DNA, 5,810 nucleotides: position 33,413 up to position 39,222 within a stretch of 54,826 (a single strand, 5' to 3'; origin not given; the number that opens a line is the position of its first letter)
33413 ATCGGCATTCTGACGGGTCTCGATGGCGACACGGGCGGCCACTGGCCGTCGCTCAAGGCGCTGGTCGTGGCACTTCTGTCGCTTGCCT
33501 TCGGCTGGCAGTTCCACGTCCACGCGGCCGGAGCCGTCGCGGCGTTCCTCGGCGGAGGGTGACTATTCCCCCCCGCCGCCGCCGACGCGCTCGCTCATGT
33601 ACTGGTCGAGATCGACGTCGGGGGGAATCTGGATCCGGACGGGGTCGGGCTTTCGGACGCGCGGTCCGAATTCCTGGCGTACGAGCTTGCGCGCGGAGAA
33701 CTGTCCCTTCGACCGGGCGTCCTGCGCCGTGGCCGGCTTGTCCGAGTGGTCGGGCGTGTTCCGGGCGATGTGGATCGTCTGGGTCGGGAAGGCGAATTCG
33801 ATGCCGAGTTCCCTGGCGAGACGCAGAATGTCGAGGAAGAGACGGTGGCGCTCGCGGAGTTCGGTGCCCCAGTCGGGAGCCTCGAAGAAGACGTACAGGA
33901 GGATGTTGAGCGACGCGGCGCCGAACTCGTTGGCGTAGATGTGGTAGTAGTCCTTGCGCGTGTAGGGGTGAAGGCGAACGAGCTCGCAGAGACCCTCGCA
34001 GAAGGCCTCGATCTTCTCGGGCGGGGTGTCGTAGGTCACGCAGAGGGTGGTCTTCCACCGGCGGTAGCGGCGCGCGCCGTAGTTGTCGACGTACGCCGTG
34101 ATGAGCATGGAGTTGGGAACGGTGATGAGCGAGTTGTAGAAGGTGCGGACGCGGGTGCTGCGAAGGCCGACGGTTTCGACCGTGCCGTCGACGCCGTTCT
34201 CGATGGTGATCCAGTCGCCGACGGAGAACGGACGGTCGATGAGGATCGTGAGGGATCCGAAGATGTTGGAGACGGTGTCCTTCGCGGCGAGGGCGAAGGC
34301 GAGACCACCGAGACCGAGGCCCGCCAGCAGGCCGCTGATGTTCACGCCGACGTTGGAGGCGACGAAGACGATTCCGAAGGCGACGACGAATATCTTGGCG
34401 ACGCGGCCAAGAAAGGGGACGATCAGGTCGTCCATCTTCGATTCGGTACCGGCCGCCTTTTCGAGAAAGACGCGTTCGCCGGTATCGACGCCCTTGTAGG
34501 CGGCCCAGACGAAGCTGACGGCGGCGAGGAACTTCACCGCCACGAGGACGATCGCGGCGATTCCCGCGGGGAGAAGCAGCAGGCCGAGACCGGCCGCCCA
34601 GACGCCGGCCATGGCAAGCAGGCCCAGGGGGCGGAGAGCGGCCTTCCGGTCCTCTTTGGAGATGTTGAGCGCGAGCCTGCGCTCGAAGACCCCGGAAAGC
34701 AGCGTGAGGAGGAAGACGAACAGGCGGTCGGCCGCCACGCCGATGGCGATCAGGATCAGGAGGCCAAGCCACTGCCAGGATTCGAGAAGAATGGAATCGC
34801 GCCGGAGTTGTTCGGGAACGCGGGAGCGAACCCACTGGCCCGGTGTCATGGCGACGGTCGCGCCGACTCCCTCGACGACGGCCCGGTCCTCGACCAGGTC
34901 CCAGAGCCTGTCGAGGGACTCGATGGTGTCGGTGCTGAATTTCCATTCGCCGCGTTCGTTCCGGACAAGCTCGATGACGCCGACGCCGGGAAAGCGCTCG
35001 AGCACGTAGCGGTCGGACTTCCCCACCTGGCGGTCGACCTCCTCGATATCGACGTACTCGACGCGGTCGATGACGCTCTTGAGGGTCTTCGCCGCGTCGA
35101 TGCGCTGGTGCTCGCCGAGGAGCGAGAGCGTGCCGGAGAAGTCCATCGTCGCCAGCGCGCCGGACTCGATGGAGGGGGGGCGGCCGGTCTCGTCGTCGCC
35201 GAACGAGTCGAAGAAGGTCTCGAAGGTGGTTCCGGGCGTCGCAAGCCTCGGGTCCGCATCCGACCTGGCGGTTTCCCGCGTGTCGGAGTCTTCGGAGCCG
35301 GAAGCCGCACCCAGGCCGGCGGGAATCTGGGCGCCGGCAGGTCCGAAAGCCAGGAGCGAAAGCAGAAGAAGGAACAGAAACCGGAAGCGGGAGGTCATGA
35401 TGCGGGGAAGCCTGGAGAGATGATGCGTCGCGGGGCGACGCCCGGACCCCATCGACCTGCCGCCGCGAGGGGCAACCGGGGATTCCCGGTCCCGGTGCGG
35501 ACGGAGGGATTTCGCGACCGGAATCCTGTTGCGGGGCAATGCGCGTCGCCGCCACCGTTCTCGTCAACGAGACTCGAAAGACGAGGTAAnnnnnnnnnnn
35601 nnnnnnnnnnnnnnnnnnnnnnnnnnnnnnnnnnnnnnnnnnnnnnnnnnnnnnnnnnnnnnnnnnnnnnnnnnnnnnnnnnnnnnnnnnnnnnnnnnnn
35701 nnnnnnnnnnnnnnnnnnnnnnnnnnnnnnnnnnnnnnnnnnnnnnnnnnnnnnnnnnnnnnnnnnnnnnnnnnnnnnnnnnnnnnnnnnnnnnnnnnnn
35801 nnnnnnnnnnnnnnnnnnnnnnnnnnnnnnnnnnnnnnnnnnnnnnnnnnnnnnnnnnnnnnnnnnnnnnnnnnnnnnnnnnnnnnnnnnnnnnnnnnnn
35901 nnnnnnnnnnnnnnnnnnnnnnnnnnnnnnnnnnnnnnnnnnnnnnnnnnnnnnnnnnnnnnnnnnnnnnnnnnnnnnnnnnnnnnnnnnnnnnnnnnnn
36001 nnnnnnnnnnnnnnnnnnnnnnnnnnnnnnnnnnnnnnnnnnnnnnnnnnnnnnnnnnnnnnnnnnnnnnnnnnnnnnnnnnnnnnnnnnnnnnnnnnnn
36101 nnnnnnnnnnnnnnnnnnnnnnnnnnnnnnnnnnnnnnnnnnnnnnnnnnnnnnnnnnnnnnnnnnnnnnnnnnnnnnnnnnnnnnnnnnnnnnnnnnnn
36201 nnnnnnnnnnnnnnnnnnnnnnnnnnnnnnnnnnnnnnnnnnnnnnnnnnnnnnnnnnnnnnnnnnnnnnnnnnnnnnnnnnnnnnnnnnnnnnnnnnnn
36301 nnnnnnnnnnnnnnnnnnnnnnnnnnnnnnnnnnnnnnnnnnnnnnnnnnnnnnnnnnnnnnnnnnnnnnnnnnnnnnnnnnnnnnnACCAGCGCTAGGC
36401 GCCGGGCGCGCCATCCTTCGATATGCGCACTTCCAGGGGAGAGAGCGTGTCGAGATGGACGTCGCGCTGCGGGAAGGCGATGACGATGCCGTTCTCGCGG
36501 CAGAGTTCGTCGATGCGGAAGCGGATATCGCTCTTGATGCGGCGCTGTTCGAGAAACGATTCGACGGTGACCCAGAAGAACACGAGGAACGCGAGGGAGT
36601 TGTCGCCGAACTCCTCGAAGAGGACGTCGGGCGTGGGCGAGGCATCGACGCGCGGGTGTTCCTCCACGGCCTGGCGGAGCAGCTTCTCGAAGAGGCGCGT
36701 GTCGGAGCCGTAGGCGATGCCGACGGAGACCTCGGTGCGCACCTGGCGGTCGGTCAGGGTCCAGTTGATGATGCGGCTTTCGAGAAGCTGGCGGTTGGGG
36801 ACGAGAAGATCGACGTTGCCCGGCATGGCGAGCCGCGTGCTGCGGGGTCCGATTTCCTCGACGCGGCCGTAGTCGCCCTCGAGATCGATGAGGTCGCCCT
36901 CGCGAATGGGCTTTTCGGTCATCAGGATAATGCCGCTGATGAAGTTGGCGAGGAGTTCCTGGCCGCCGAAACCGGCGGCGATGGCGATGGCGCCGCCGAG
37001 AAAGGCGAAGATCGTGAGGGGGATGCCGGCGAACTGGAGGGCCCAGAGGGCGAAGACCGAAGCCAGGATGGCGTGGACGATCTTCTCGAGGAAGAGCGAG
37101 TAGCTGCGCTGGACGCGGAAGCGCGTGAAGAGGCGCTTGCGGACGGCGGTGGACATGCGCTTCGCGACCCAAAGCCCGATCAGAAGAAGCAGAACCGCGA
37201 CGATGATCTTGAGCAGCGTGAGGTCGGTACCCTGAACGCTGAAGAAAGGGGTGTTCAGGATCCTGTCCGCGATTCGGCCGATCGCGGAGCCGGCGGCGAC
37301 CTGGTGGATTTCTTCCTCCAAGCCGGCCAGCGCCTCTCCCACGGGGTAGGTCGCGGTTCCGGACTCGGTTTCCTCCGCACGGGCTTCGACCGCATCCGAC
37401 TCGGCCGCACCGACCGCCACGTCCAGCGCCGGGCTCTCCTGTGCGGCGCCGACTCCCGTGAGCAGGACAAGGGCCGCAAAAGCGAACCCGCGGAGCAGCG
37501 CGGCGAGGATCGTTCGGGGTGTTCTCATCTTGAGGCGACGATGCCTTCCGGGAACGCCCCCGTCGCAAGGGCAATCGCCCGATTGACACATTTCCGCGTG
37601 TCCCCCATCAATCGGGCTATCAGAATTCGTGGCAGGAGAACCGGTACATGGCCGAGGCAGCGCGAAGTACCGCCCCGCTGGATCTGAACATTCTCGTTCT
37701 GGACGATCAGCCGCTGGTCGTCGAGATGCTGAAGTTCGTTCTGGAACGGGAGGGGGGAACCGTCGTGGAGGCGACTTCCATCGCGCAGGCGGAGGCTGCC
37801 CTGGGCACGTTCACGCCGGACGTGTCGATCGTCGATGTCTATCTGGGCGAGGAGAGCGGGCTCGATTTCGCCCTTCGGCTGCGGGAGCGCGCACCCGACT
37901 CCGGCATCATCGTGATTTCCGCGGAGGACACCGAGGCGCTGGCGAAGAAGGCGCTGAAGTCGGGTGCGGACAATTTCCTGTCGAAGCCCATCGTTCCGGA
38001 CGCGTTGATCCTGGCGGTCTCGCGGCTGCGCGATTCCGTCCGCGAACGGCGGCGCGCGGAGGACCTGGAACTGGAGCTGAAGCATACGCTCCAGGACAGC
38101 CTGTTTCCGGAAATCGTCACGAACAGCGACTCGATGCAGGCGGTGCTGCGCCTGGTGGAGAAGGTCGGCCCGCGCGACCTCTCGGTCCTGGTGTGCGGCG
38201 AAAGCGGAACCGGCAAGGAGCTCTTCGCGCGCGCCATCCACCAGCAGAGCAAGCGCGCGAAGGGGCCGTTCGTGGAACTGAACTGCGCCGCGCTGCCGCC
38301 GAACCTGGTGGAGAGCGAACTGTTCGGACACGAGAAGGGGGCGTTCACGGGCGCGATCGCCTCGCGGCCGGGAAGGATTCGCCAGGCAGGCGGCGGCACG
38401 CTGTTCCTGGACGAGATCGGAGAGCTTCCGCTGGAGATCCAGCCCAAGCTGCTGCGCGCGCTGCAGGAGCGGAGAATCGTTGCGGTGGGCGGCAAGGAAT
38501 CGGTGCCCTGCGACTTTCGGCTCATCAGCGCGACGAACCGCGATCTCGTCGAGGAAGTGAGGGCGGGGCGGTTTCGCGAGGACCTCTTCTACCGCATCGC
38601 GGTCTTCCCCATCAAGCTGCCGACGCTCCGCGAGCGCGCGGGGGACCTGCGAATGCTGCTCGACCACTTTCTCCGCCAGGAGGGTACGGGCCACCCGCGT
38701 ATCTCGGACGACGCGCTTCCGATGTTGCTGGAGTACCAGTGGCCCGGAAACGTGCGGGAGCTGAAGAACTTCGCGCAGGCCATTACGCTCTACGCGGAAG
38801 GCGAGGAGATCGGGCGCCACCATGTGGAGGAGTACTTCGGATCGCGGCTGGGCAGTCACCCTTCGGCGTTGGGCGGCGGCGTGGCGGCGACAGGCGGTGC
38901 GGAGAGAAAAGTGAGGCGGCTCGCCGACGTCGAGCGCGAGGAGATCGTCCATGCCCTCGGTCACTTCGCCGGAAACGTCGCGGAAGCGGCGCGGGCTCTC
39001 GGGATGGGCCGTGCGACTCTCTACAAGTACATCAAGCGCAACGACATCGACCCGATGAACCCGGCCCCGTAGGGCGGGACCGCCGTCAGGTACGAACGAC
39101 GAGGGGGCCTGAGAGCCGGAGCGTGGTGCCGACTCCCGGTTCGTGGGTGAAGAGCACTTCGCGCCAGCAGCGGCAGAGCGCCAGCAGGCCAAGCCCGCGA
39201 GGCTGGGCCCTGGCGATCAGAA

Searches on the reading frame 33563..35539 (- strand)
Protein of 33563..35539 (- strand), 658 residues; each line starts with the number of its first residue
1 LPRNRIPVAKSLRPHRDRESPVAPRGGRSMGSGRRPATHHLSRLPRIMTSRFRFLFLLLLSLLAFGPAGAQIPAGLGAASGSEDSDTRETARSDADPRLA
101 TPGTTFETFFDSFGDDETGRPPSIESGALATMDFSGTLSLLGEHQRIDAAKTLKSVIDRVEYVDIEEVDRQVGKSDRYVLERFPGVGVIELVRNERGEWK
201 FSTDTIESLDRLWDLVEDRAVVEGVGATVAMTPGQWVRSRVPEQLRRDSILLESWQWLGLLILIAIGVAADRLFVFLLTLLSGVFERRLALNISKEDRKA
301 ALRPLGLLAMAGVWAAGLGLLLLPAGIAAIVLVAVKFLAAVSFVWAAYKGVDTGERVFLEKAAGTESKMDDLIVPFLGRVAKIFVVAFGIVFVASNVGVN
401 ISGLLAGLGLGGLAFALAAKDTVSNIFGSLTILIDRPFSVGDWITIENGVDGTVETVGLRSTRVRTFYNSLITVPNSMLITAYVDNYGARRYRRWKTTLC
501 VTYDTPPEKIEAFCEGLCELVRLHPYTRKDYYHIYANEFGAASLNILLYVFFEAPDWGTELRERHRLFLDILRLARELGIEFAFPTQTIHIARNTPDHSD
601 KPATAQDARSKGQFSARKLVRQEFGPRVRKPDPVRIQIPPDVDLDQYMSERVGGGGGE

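Call 61: search_protein_families(library=pfam, proteins=[window:33563-35539:-], max_evalue=0.0001)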
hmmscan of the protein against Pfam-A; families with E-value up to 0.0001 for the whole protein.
window:33563-35539:- (658 aa): 3 families
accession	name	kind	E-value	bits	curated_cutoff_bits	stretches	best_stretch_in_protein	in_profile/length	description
PF00924.24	MS_channel_2nd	-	8.2e-23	80.7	20.2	1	421-487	1-66/68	Mechanosensitive ion channel, beta-domain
PF21082.3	MS_channel_3rd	-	2.3e-09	38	21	1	497-582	3-88/88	Mechanosensitive ion channel MscS, C-terminal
PF21088.3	MS_channel_1st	-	3.7e-06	27.2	23.1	1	381-420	3-42/42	Mechanosensitive ion channel, transmembrane helices 2/3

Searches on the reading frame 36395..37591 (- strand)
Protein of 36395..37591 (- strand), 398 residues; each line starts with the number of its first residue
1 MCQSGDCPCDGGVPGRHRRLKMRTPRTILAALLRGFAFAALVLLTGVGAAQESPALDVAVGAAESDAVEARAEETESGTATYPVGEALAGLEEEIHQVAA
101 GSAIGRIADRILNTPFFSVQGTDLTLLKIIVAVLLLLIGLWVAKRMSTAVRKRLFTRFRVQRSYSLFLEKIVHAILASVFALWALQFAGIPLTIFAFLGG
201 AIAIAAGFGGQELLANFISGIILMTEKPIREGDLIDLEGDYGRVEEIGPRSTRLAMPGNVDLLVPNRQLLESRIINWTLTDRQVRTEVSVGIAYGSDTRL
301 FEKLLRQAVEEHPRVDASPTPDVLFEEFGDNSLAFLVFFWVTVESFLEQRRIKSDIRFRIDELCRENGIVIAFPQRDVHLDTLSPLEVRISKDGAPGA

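Call 61: search_protein_families(library=pfam, proteins=[window:36395-37591:-], max_evalue=0.0001)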
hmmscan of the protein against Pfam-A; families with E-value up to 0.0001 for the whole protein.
window:36395-37591:- (398 aa): 2 families
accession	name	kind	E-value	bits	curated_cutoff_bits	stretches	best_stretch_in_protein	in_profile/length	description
PF21082.3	MS_channel_3rd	-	1.2e-18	67.8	21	1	287-371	2-88/88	Mechanosensitive ion channel MscS, C-terminal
PF00924.24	MS_channel_2nd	-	2.1e-17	63.4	20.2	1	213-278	2-67/68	Mechanosensitive ion channel, beta-domain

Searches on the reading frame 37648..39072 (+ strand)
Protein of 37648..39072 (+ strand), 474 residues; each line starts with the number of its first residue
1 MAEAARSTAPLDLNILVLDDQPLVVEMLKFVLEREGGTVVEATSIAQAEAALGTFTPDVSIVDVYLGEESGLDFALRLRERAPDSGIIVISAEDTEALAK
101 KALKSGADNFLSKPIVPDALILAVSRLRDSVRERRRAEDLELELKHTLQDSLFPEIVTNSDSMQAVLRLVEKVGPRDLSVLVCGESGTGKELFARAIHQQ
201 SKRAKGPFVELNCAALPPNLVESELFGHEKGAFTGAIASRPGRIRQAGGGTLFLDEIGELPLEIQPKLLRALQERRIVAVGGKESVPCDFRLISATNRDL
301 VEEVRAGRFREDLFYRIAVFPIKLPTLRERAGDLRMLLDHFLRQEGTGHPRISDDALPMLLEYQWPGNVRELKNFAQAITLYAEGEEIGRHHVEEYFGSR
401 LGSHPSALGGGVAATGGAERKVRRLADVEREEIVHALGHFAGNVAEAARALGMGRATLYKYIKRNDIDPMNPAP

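Call 61: search_protein_families(library=pfam, proteins=[window:37648-39072:+], max_evalue=0.0001)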
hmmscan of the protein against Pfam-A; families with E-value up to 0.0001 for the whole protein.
window:37648-39072:+ (474 aa): 8 families
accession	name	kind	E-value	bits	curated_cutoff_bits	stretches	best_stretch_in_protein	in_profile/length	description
PF00158.32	Sigma54_activat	-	6.6e-70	234.6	20.2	1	156-322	1-167/168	Sigma-54 interaction domain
PF00072.30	Response_reg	-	2.3e-23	82.9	30.2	1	15-124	1-110/111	Response regulator receiver domain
PF14532.12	Sigma54_activ_2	-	2.8e-19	70.2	25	1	158-327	2-138/138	Sigma-54 interaction domain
PF25601.1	AAA_lid_14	-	2.9e-17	62.7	27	1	328-400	1-77/87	AAA+ ATPase lid domain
PF02954.25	HTH_8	-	6e-12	45.5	22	1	425-463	2-40/42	Bacterial regulatory protein, Fis family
PF07728.20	AAA_5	-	6.7e-08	33.1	22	1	180-298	2-123/139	AAA domain (dynein-related subfamily)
PF01078.27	Mg_chelatase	-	2.1e-06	27.7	20.3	0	235-297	93-157/207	Magnesium chelatase, subunit ChlI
PF12728.13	HTH_17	-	8.5e-05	23.2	27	0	444-470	4-30/51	Helix-turn-helix domain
